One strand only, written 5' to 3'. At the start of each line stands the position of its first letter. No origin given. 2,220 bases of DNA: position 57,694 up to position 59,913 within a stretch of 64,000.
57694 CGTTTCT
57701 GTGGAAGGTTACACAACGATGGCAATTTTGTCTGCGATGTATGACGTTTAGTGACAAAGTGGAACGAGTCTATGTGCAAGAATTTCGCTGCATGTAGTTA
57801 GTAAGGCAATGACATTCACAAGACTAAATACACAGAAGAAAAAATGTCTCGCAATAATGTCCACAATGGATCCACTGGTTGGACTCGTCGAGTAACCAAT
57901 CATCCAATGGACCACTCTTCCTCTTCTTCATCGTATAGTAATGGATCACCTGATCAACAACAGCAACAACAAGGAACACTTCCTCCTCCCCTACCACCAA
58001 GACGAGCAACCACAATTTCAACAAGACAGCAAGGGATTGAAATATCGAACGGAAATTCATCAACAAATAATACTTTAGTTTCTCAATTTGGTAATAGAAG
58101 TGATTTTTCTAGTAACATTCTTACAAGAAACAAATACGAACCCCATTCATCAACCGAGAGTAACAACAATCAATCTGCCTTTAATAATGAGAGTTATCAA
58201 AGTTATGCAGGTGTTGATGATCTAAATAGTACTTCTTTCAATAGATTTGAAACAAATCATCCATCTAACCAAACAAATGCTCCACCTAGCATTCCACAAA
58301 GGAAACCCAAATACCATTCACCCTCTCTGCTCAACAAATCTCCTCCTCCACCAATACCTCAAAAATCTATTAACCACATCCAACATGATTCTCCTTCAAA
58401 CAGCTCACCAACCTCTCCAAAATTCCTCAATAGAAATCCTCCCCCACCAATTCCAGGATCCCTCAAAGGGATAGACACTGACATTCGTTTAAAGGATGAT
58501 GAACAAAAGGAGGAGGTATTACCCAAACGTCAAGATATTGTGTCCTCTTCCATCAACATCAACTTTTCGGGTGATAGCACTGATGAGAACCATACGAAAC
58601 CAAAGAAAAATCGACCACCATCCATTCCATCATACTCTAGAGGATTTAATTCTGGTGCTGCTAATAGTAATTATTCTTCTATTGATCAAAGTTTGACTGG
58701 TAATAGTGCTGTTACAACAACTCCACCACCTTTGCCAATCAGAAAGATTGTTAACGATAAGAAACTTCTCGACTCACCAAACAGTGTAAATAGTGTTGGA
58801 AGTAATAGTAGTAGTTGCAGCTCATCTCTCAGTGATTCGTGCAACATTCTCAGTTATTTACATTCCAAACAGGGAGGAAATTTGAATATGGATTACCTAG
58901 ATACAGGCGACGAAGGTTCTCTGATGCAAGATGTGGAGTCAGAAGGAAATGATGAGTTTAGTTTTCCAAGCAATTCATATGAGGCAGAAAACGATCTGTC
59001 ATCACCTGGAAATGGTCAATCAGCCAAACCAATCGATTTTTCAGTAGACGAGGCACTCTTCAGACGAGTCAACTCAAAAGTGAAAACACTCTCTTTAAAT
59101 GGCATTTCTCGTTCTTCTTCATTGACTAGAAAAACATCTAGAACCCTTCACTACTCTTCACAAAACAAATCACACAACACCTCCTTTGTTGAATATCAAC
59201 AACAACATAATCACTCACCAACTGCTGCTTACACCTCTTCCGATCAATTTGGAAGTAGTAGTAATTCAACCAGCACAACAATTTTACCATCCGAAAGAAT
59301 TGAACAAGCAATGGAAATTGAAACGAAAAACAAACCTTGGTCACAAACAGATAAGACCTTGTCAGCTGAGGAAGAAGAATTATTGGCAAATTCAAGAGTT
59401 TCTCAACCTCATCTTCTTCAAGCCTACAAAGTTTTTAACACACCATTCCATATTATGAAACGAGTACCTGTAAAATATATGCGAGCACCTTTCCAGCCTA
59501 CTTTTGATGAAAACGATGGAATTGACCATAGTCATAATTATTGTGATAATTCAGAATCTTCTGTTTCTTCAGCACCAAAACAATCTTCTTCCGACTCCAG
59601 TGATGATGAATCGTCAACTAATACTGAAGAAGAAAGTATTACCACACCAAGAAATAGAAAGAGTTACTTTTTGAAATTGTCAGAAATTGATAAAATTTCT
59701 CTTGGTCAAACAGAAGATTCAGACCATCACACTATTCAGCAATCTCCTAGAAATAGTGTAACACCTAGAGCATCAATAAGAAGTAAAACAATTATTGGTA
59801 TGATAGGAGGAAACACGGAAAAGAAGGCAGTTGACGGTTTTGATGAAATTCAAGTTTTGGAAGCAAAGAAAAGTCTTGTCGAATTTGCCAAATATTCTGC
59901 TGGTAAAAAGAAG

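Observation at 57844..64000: Giant ORF combining a DOCK DHR-1 domain with a RasGEF-N (REM)-like motif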

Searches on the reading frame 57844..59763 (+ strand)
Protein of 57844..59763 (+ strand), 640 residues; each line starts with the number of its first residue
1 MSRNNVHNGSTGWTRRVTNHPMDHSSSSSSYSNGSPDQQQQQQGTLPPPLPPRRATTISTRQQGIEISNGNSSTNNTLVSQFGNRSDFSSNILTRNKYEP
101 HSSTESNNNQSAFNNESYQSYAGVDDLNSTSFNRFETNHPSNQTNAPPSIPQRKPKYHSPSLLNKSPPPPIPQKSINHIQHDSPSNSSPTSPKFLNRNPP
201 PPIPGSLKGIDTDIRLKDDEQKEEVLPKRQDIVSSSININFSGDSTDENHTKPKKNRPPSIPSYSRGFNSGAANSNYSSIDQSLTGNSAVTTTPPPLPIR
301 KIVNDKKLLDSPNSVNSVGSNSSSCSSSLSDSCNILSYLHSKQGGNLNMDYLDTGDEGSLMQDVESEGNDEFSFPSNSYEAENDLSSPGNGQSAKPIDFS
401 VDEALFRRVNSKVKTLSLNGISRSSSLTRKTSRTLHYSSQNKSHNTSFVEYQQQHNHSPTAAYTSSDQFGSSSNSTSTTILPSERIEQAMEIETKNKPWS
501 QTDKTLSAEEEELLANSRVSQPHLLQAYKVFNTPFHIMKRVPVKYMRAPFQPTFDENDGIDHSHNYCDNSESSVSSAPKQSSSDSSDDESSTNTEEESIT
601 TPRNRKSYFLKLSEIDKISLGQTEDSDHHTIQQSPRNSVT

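Call 74: search_protein_families(library=pfam, proteins=[window:57844-59763:+], max_evalue=10)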
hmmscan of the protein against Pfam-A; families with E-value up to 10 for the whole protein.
window:57844-59763:+ (640 aa): 1 family
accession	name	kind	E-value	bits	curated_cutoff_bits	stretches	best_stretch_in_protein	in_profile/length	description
PF15856.10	DUF4727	-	1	9.3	27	1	433-494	93-154/216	Domain of unknown function (DUF4727)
